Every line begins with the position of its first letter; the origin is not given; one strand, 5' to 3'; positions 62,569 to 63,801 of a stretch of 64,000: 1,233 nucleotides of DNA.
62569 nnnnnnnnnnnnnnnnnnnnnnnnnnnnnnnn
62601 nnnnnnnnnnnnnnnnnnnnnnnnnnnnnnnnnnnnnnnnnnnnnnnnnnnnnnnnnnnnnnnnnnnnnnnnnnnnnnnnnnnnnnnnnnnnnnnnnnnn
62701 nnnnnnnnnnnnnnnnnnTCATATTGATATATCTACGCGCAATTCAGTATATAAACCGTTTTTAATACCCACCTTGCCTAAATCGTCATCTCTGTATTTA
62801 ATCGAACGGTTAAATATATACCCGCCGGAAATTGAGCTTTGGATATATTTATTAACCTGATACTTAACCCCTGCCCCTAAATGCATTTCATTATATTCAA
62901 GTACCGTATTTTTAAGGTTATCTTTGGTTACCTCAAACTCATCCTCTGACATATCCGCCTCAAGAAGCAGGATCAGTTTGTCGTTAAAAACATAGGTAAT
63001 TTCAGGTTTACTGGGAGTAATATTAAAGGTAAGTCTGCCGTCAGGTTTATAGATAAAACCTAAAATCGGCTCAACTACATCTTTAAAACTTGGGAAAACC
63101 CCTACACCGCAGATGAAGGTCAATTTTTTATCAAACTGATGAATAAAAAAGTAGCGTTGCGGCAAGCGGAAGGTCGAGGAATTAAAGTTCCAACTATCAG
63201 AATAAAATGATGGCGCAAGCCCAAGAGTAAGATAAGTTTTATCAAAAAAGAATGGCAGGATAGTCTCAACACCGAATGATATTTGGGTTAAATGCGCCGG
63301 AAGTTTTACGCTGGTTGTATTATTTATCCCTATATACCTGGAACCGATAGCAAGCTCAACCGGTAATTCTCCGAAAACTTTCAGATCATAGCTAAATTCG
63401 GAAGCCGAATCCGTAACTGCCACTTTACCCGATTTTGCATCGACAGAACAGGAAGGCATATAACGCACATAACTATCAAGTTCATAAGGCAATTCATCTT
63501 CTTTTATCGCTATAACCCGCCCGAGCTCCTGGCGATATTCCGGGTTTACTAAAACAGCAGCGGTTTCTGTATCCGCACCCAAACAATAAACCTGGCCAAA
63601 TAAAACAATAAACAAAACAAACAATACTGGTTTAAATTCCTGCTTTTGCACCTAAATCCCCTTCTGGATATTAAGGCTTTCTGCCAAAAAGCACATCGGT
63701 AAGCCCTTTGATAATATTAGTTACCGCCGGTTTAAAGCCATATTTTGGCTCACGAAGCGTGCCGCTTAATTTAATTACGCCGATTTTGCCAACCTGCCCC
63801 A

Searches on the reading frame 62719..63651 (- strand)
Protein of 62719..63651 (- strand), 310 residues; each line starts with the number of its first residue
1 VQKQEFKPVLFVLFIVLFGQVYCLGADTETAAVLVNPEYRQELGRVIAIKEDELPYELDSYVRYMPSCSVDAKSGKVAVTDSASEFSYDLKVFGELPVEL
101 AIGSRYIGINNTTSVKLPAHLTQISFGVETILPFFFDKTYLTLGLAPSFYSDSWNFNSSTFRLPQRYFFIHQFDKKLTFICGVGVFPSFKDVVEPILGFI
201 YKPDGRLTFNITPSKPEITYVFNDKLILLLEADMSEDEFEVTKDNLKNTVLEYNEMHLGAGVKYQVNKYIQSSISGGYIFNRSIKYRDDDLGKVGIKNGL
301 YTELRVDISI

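Call 52: find_encoding_contigs(protein=window:62719-63651:-, flank=10000, max_places=1)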
Protein window:62719-63651:- (310 aa): 11 contigs read that carry it; 1 place shown.
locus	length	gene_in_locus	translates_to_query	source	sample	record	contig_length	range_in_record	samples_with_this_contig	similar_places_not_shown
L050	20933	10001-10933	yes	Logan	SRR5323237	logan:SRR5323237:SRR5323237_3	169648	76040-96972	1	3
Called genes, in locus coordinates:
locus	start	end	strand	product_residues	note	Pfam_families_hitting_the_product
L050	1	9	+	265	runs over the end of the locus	PF13424:TPR_12 (faint), PF13431:TPR_17 (faint), PF00515:TPR_1 (faint), PF07719:TPR_2 (faint), PF13174:TPR_6 (faint), PF13181:TPR_8 (faint), PF13432:TPR_16 (weak), PF14559:TPR_19 (weak), +1 more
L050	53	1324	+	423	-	PF02844:GARS_N, PF01071:GARS_A, PF02786:CPSase_L_D2 (weak), PF08442:ATP-grasp_2, PF08443:RimK (weak), PF13549:ATP-grasp_5 (faint), PF02222:ATP-grasp, PF02843:GARS_C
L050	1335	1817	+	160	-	PF00731:AIRC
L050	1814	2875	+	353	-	PF01300:Sua5_yciO_yrdC, PF01451:LMWPc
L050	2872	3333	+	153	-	PF02502:LacAB_rpiB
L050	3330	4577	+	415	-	PF00464:SHMT, PF00155:Aminotran_1_2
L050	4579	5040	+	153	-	PF00383:dCMP_cyt_deam_1, PF14437:MafB19-deam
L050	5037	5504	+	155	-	PF22811:Zn_ribbon_NrdR, PF03477:ATP-cone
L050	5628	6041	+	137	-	PF02577:BFN_dom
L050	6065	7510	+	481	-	PF01743:PolyA_pol, PF12627:PolyA_pol_RNAbd, PF01966:HD, PF13735:tRNA_NucTran2_2 (weak)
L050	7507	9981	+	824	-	PF05170:AsmA, PF05359:DUF748, PF13116:YhdP (weak), PF05170:AsmA (weak)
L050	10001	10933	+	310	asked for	PF19783:DUF6268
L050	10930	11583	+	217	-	PF00730:HhH-GPD, PF00633:HHH (weak)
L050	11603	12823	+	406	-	PF00291:PALP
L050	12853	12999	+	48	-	-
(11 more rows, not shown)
